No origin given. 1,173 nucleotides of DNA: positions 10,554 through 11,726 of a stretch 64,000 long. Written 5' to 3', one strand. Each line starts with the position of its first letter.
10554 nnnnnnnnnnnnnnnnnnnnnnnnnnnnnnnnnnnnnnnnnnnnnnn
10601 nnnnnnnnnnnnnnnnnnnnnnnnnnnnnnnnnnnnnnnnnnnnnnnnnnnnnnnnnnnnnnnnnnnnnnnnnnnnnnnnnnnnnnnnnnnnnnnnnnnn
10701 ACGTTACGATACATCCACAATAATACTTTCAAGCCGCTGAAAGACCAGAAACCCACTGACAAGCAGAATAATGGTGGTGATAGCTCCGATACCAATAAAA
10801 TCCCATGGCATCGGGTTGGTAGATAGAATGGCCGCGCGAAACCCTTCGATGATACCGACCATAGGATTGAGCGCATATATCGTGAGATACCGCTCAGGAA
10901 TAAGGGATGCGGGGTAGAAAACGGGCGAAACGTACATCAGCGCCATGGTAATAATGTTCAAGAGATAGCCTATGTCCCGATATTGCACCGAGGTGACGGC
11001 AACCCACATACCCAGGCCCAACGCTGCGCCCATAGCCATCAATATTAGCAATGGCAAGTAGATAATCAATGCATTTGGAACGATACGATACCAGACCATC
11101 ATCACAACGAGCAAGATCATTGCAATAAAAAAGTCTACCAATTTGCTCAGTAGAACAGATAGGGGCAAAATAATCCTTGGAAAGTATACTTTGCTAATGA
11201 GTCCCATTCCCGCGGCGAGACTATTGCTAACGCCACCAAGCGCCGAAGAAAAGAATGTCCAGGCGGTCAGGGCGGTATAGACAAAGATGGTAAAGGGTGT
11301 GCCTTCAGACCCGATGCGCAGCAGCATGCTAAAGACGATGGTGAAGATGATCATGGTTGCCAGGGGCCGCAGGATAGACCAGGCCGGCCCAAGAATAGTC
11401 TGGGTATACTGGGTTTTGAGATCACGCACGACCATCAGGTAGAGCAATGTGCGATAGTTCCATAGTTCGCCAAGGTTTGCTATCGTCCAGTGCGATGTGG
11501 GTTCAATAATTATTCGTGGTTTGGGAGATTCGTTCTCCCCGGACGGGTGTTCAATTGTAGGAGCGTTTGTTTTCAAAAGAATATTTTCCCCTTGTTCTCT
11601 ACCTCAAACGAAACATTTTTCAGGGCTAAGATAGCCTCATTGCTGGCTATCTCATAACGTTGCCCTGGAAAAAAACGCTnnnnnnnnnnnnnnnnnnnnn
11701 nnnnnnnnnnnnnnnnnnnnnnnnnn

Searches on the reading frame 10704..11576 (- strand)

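Call 65: search_protein_families(library=pfam, proteins=[window:10704-11576:-], max_evalue=0.001)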
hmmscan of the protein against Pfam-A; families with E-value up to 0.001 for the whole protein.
window:10704-11576:- (290 aa): 1 family
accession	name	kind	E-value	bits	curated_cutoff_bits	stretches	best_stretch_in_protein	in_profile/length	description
PF01061.29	ABC2_membrane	-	4.5e-16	59.5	26.9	1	44-250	2-210/211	ABC-2 type transporter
